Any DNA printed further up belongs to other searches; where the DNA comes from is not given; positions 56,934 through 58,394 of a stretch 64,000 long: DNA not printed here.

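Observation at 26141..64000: Five paralogous CRTAC1-like (FG-GAP/UnbV) + TPR gene pairs in 38 kb, with three TPR-centred modules adjacent to multiheme c-type cytochromes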

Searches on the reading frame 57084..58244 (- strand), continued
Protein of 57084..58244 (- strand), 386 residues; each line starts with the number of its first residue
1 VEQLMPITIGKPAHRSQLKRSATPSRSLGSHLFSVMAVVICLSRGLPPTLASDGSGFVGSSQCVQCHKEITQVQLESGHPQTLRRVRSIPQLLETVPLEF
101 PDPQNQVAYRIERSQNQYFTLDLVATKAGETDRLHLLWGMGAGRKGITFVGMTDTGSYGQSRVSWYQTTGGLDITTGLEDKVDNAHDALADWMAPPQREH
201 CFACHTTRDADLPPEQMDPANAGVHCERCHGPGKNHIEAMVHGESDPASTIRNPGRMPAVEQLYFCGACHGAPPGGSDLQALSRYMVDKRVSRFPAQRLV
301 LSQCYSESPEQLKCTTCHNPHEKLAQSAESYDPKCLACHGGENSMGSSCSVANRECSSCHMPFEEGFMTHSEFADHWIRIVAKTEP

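Call 37: search_protein_families(library=pfam, proteins=[L040:7232-10972:+, L058:9866-11950:+, L071:9890-12034:+, L067:9815-11926:+, L022:8801-10975:+, L041:2831-5047:+, L047:3178-5640:-, L026:4268-6655:+, L002:10279-13008:+], max_evalue=0.00001)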
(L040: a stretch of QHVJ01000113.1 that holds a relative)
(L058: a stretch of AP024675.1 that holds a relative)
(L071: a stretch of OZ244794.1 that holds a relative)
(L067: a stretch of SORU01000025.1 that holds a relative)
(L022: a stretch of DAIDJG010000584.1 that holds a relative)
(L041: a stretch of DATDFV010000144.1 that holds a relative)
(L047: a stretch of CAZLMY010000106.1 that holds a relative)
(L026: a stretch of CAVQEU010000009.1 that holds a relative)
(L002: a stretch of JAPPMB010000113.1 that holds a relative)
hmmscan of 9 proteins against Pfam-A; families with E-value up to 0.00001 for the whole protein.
L040:7232-10972:+ (1247 aa): 2 families
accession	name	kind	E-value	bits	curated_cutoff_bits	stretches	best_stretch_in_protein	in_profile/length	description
PF14537.11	Cytochrom_c3_2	-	7.7e-08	33.1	25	0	1081-1197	2-78/79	Cytochrome c3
PF13435.11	Cytochrome_C554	-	3.2e-06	28.4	20.8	1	1054-1093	42-84/84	Cytochrome c554 and c-prime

L058:9866-11950:+ (695 aa): 19 families
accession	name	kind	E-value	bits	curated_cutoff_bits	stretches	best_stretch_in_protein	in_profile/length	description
PF07719.23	TPR_2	-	1.6e-27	93.8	27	1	581-613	1-33/34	Tetratricopeptide repeat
PF14559.12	TPR_19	-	4.8e-27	94.5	25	2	524-584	3-62/68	Tetratricopeptide repeat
PF13428.12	TPR_14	-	2e-22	77.8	23.5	0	654-692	6-44/44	Tetratricopeptide repeat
PF00515.34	TPR_1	-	2.2e-21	75.2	27.8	0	581-613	1-33/34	Tetratricopeptide repeat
PF13432.12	TPR_16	-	2.9e-21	76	32.7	0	585-649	1-65/65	Tetratricopeptide repeat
PF13181.12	TPR_8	-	3.1e-21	74.1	25.7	0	582-612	2-32/34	Tetratricopeptide repeat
PF23914.1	TPR_CcmH_CycH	-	8e-19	68.5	42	2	501-578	39-119/158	Cytochrome c-type biogenesis protein H TPR domain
PF13431.12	TPR_17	-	3e-17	61.8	24.4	0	641-669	5-33/34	Tetratricopeptide repeat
PF13174.12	TPR_6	-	7.7e-15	54.9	26.3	0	484-510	6-32/33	Tetratricopeptide repeat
PF13414.12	TPR_11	-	6.4e-14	51.8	26.8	0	525-560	7-42/42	TPR repeat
PF13424.12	TPR_12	-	7.9e-13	48.8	30.1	0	548-610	5-74/77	Tetratricopeptide repeat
PF12895.13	ANAPC3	-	1.6e-11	44.7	27.2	0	465-537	10-81/82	Anaphase-promoting complex, cyclosome, subunit 3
PF13371.12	TPR_9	-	1.1e-10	41.8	35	1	623-691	3-71/73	Tetratricopeptide repeat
PF13176.12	TPR_7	-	1.7e-08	34.3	27.9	0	651-683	1-35/36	Tetratricopeptide repeat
PF24575.1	TPR_Slam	-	1.5e-07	32.2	35.2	0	516-567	51-102/104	Surface lipoprotein assembly modifier, N-terminal TPR repeats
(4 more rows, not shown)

L071:9890-12034:+ (715 aa): 19 families
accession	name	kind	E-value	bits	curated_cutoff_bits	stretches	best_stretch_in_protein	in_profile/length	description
PF07719.23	TPR_2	-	2.8e-28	96.1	27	1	637-669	2-34/34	Tetratricopeptide repeat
PF13414.12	TPR_11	-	1.4e-25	89.1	26.8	1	547-582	7-42/42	TPR repeat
PF13432.12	TPR_16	-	5.9e-24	84.6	32.7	1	572-636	1-65/65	Tetratricopeptide repeat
PF00515.34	TPR_1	-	4e-23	80.7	27.8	0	637-669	2-34/34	Tetratricopeptide repeat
PF13181.12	TPR_8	-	6.7e-23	79.3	25.7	0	639-668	4-33/34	Tetratricopeptide repeat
PF13428.12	TPR_14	-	3.5e-21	74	23.5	0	642-677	7-42/44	Tetratricopeptide repeat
PF13424.12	TPR_12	-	5.9e-20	71.7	30.1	1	602-665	3-74/77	Tetratricopeptide repeat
PF14559.12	TPR_19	-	8.6e-20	71.3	25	2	547-604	4-61/68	Tetratricopeptide repeat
PF13431.12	TPR_17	-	2.4e-19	68.3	24.4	0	522-554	1-33/34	Tetratricopeptide repeat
PF13176.12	TPR_7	-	9.6e-15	53.8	27.9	0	638-665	1-28/36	Tetratricopeptide repeat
PF13371.12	TPR_9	-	3.1e-13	49.9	35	1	642-709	1-68/73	Tetratricopeptide repeat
PF13174.12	TPR_6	-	4.9e-11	42.9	26.3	0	638-667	2-31/33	Tetratricopeptide repeat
PF12895.13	ANAPC3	-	1.1e-09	38.9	27.2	0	621-694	8-80/82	Anaphase-promoting complex, cyclosome, subunit 3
PF13374.12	TPR_10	-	1.1e-09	38.4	27.5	0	638-665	4-31/42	Tetratricopeptide repeat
PF23914.1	TPR_CcmH_CycH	-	8.5e-08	32.6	42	0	568-662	50-147/158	Cytochrome c-type biogenesis protein H TPR domain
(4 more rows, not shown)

L067:9815-11926:+ (704 aa): 18 families
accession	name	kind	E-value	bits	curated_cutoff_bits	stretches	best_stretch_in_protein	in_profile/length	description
PF13181.12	TPR_8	-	5.1e-31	104.6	25.7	0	485-513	4-32/34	Tetratricopeptide repeat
PF07719.23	TPR_2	-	2.8e-30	102.4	27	0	484-513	3-32/34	Tetratricopeptide repeat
PF00515.34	TPR_1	-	3.4e-29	99.9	27.8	1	485-513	4-32/34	Tetratricopeptide repeat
PF13431.12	TPR_17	-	2.8e-24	83.8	24.4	0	641-673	1-33/34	Tetratricopeptide repeat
PF13428.12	TPR_14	-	1.3e-22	78.4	23.5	0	624-661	6-43/44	Tetratricopeptide repeat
PF13432.12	TPR_16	-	1.1e-21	77.3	32.7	0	599-652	11-64/65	Tetratricopeptide repeat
PF13424.12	TPR_12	-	2.1e-20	73.1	30.1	0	621-677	5-69/77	Tetratricopeptide repeat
PF13414.12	TPR_11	-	1.7e-19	69.6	26.8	1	626-667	1-42/42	TPR repeat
PF14559.12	TPR_19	-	6.9e-19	68.4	25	1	629-696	1-68/68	Tetratricopeptide repeat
PF13174.12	TPR_6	-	5.1e-15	55.4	26.3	0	519-546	3-30/33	Tetratricopeptide repeat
PF13176.12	TPR_7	-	1.8e-13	49.9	27.9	0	621-649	1-29/36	Tetratricopeptide repeat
PF13371.12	TPR_9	-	3.4e-12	46.6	35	0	626-693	2-69/73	Tetratricopeptide repeat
PF23914.1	TPR_CcmH_CycH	-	2e-10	41.2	42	0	584-686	50-154/158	Cytochrome c-type biogenesis protein H TPR domain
PF13374.12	TPR_10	-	6.9e-10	39.1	27.5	0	654-680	3-29/42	Tetratricopeptide repeat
PF25062.1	ARM_TT21_N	-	3.7e-08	33.8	40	0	462-595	76-213/222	Tetratricopeptide repeat protein 21 N-terminal ARM repeat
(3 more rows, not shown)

L022:8801-10975:+ (725 aa): 4 families
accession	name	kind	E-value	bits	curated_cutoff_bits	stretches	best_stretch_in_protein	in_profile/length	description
PF13432.12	TPR_16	-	7.4e-10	39.5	32.7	0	332-381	3-53/65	Tetratricopeptide repeat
PF12895.13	ANAPC3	-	2.9e-08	34.3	27.2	0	217-275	23-80/82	Anaphase-promoting complex, cyclosome, subunit 3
PF14559.12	TPR_19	-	1.5e-07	32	25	0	163-221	4-62/68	Tetratricopeptide repeat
PF14522.11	Cytochrome_C7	-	2.5e-06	27.6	24.8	0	541-611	15-67/67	Cytochrome c7 and related cytochrome c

L041:2831-5047:+ (739 aa): 25 families
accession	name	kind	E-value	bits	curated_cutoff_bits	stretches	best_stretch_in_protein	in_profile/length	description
PF07719.23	TPR_2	-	1.4e-67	218.7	27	1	127-158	3-34/34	Tetratricopeptide repeat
PF13414.12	TPR_11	-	7.6e-63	208.4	26.8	4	200-239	1-40/42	TPR repeat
PF14559.12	TPR_19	-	1.9e-53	179.1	25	4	136-199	2-65/68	Tetratricopeptide repeat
PF13432.12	TPR_16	-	9e-50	167.1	32.7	1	604-665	3-64/65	Tetratricopeptide repeat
PF13431.12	TPR_17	-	3.8e-44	145.7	24.4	0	115-146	3-34/34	Tetratricopeptide repeat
PF00515.34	TPR_1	-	8.1e-44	146.2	27.8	0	300-330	3-33/34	Tetratricopeptide repeat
PF13181.12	TPR_8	-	1.4e-42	140.6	25.7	0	301-330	4-33/34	Tetratricopeptide repeat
PF13428.12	TPR_14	-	5e-38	126.1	23.5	0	91-133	1-43/44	Tetratricopeptide repeat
PF12895.13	ANAPC3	-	3.4e-37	127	27.2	1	73-149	5-80/82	Anaphase-promoting complex, cyclosome, subunit 3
PF13371.12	TPR_9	-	1.1e-30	105.9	35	1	64-124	2-62/73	Tetratricopeptide repeat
PF13424.12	TPR_12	-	5.2e-26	91.1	30.1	1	93-156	5-76/77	Tetratricopeptide repeat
PF13174.12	TPR_6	-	9.4e-24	82.8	26.3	0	94-124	3-33/33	Tetratricopeptide repeat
PF23914.1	TPR_CcmH_CycH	-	3.9e-23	82.5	42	1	63-158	56-154/158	Cytochrome c-type biogenesis protein H TPR domain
PF25063.1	ARM_TT21_C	-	2.9e-21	76.8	35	1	515-666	40-198/209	Tetratricopeptide repeat protein 21 C-terminal ARM domain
PF14561.12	TPR_20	-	8e-18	65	25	0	617-667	7-57/90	Tetratricopeptide repeat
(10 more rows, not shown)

L047:3178-5640:- (821 aa): 17 families
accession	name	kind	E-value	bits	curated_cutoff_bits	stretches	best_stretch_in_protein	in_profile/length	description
PF07719.23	TPR_2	-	3.2e-36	120.9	27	0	742-774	1-33/34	Tetratricopeptide repeat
PF13414.12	TPR_11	-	4e-29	100.5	26.8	1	262-299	1-38/42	TPR repeat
PF13432.12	TPR_16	-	2.2e-28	98.8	32.7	2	719-771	8-60/65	Tetratricopeptide repeat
PF14559.12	TPR_19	-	3.1e-27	95.1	25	3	719-784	2-66/68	Tetratricopeptide repeat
PF00515.34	TPR_1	-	8e-26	89.2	27.8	0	543-571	5-33/34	Tetratricopeptide repeat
PF12895.13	ANAPC3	-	5.6e-24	84.7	27.2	1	164-236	2-74/82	Anaphase-promoting complex, cyclosome, subunit 3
PF13181.12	TPR_8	-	2.2e-23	80.8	25.7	0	258-285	4-31/34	Tetratricopeptide repeat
PF13424.12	TPR_12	-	8.8e-18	64.7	30.1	0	710-773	5-76/77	Tetratricopeptide repeat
PF13431.12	TPR_17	-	4.7e-15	55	24.4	0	730-762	1-33/34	Tetratricopeptide repeat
PF13174.12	TPR_6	-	2.4e-14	53.4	26.3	0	710-740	2-32/33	Tetratricopeptide repeat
PF13428.12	TPR_14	-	3.2e-13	49.4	23.5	0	709-751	2-44/44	Tetratricopeptide repeat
PF23914.1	TPR_CcmH_CycH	-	6.1e-13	49.3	42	0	644-736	54-149/158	Cytochrome c-type biogenesis protein H TPR domain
PF25063.1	ARM_TT21_C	-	6.9e-13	49.4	35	1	588-745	36-201/209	Tetratricopeptide repeat protein 21 C-terminal ARM domain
PF13371.12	TPR_9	-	9.9e-13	48.4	35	0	655-708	10-63/73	Tetratricopeptide repeat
PF25062.1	ARM_TT21_N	-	1.6e-08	35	40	0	551-753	6-213/222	Tetratricopeptide repeat protein 21 N-terminal ARM repeat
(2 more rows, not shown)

L026:4268-6655:+ (796 aa): 30 families (the best 25 are shown)
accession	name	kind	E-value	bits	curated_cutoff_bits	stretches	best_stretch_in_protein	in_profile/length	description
PF13432.12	TPR_16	-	3.7e-76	251.4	32.7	8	126-189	1-64/65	Tetratricopeptide repeat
PF14559.12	TPR_19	-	6.9e-75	247.8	25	8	471-534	1-64/68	Tetratricopeptide repeat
PF07719.23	TPR_2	-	1.3e-74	240.6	27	2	88-120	1-33/34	Tetratricopeptide repeat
PF13414.12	TPR_11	-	1.9e-71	235.9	26.8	4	471-507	4-40/42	TPR repeat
PF13181.12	TPR_8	-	2.7e-58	189.6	25.7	0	88-120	1-33/34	Tetratricopeptide repeat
PF00515.34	TPR_1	-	1.7e-56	186.3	27.8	1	88-120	1-33/34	Tetratricopeptide repeat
PF13431.12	TPR_17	-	3.8e-53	173.8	24.4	0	656-685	5-34/34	Tetratricopeptide repeat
PF13428.12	TPR_14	-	4.3e-49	160.3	23.5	1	666-707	3-44/44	Tetratricopeptide repeat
PF13424.12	TPR_12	-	1.2e-41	141.2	30.1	3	64-119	13-76/77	Tetratricopeptide repeat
PF12895.13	ANAPC3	-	1.1e-40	138.2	27.2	0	521-588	15-81/82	Anaphase-promoting complex, cyclosome, subunit 3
PF23914.1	TPR_CcmH_CycH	-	2.4e-35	122.2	42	2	655-746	41-135/158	Cytochrome c-type biogenesis protein H TPR domain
PF13176.12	TPR_7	-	1e-30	103.6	27.9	0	668-697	3-32/36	Tetratricopeptide repeat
PF13371.12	TPR_9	-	1.7e-27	95.6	35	0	65-121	6-62/73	Tetratricopeptide repeat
PF13174.12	TPR_6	-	4.3e-26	90.2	26.3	0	666-696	2-32/33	Tetratricopeptide repeat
PF24575.1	TPR_Slam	-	2.6e-25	89.3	35.2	0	467-516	53-102/104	Surface lipoprotein assembly modifier, N-terminal TPR repeats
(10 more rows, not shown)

L002:10279-13008:+ (910 aa): 12 families
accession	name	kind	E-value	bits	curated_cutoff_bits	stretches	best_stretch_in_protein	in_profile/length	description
PF07719.23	TPR_2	-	8.9e-26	88.3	27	0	824-851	6-33/34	Tetratricopeptide repeat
PF00515.34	TPR_1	-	2e-20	72.1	27.8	0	819-851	1-33/34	Tetratricopeptide repeat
PF13432.12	TPR_16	-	3.6e-18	66.1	32.7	1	790-851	2-63/65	Tetratricopeptide repeat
PF13414.12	TPR_11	-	4.3e-16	58.8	26.8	0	826-867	1-42/42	TPR repeat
PF13428.12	TPR_14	-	9.6e-16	57.2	23.5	0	822-862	4-44/44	Tetratricopeptide repeat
PF13431.12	TPR_17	-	5.4e-15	54.8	24.4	0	808-839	2-33/34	Tetratricopeptide repeat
PF13181.12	TPR_8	-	3e-14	52.3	25.7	0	820-851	2-33/34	Tetratricopeptide repeat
PF14559.12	TPR_19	-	1.1e-11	45.3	25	1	798-862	4-68/68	Tetratricopeptide repeat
PF13424.12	TPR_12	-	2.6e-10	40.8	30.1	0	401-460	7-75/77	Tetratricopeptide repeat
PF13174.12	TPR_6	-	2.3e-09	37.7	26.3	0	332-360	4-32/33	Tetratricopeptide repeat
PF13176.12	TPR_7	-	4.8e-09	36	27.9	0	825-852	5-32/36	Tetratricopeptide repeat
PF24575.1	TPR_Slam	-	9.7e-06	26.4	35.2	0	833-876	61-104/104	Surface lipoprotein assembly modifier, N-terminal TPR repeats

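Call 41: search_protein_families(library=pfam, proteins=[L058:4232-7468:+, L058:7555-8850:+, L063:62-2638:+, L063:2864-3949:+, L069:3317-6733:+, L069:6815-7843:+, L061:4791-7262:+, L061:7271-8629:+, L080:2817-5324:+, L064:281-3046:+], max_evalue=0.0001)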
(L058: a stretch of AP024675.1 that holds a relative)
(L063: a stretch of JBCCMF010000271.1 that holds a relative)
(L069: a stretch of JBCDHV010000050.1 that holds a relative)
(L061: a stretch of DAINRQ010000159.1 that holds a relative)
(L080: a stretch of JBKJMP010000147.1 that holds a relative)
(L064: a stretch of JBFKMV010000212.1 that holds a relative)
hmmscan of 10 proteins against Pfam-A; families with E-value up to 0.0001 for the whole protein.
L058:4232-7468:+ (1079 aa): 5 families
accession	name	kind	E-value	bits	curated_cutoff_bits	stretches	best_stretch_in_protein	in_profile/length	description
PF13715.12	CarbopepD_reg_2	-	2.5e-25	88.8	32.2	1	28-115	1-88/88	CarboxypepD_reg-like domain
PF00593.30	TonB_dep_Rec_b-barrel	-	6e-24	86.1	27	1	412-813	38-348/436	TonB dependent receptor-like, beta-barrel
PF13620.12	CarboxypepD_reg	-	1e-20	74.3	32.3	1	27-104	1-82/82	Carboxypeptidase regulatory-like domain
PF07715.20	Plug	-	3.8e-19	69.6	23.9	1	124-248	2-107/107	TonB-dependent Receptor Plug Domain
PF08308.17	PEGA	-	5e-06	26.8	20.8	1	42-106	11-70/71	PEGA domain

L058:7555-8850:+ (432 aa): 1 family
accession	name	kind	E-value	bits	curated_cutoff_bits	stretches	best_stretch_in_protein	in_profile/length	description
PF07980.17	SusD_RagB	-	1.7e-06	28.3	23.1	1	335-409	163-243/297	SusD family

L063:62-2638:+ (859 aa): 0 families

L063:2864-3949:+ (362 aa): 0 families

L069:3317-6733:+ (1139 aa): 0 families

L069:6815-7843:+ (343 aa): 0 families

L061:4791-7262:+ (824 aa): 0 families

L061:7271-8629:+ (453 aa): 1 family
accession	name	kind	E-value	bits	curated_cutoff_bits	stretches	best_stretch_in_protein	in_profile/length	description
PF01554.23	MatE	-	1.1e-47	162.2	24.9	2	21-178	3-160/161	MatE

L080:2817-5324:+ (836 aa): 1 family
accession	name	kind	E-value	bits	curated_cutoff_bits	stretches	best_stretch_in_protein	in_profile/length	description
PF00004.35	AAA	-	6.6e-20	72.3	21.2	1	580-705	2-128/131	ATPase family associated with various cellular activities (AAA)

L064:281-3046:+ (922 aa): 0 families
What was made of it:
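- Closest known: Polysaccharide utilisation loci of Bacteroidota. Same: One Bacteroidota cytochrome-TPR fusion lies directly after a SusC/SusD pair (L058, call 41).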

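Call 46: find_encoding_contigs(protein=P0037, flank=10000, max_places=2)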
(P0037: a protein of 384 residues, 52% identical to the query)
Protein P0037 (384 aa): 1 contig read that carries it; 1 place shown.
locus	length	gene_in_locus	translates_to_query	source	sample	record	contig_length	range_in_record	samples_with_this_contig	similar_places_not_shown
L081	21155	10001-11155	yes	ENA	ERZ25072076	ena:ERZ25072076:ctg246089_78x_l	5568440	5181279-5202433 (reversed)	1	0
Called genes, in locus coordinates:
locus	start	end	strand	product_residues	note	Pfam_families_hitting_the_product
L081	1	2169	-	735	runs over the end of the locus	PF14522:Cytochrome_C7 (faint)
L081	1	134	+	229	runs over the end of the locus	-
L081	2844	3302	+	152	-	-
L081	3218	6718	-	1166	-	-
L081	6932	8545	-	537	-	PF20094:GWxTD_dom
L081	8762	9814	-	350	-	PF00515:TPR_1 (faint), PF07719:TPR_2 (faint), PF12895:ANAPC3 (faint), PF13181:TPR_8 (faint), PF13432:TPR_16 (weak), PF14561:TPR_20 (weak), PF13414:TPR_11, PF14559:TPR_19 (weak), +8 more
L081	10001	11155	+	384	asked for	PF14522:Cytochrome_C7 (faint)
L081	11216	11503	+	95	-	PF05973:Gp49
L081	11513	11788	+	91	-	PF21716:dnstrm_HI1420, PF01381:HTH_3 (weak)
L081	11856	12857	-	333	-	PF12895:ANAPC3 (faint), PF21033:RMD1-3 (weak), PF13414:TPR_11, PF13432:TPR_16 (weak), PF14559:TPR_19 (weak), PF13432:TPR_16 (weak), PF07719:TPR_2 (weak), PF13428:TPR_14 (weak), +5 more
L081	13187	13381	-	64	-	-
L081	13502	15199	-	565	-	PF01839:FG-GAP (faint), PF13517:FG-GAP_3, PF07593:UnbV_ASPIC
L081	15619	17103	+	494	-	PF04773:FecR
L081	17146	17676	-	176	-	PF15919:HicB_lk_antitox (weak), PF15970:HicB-like_2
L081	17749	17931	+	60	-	-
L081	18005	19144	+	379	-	PF14522:Cytochrome_C7 (faint), PF14537:Cytochrom_c3_2 (faint), PF09699:Paired_CXXCH_1 (faint)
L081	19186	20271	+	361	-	PF13371:TPR_9 (faint), PF14559:TPR_19 (weak), PF13432:TPR_16, PF14559:TPR_19, PF14561:TPR_20 (weak), PF07719:TPR_2 (weak), PF13428:TPR_14 (weak), PF14559:TPR_19 (weak), +12 more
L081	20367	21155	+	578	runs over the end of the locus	PF02638:GHL10 (weak)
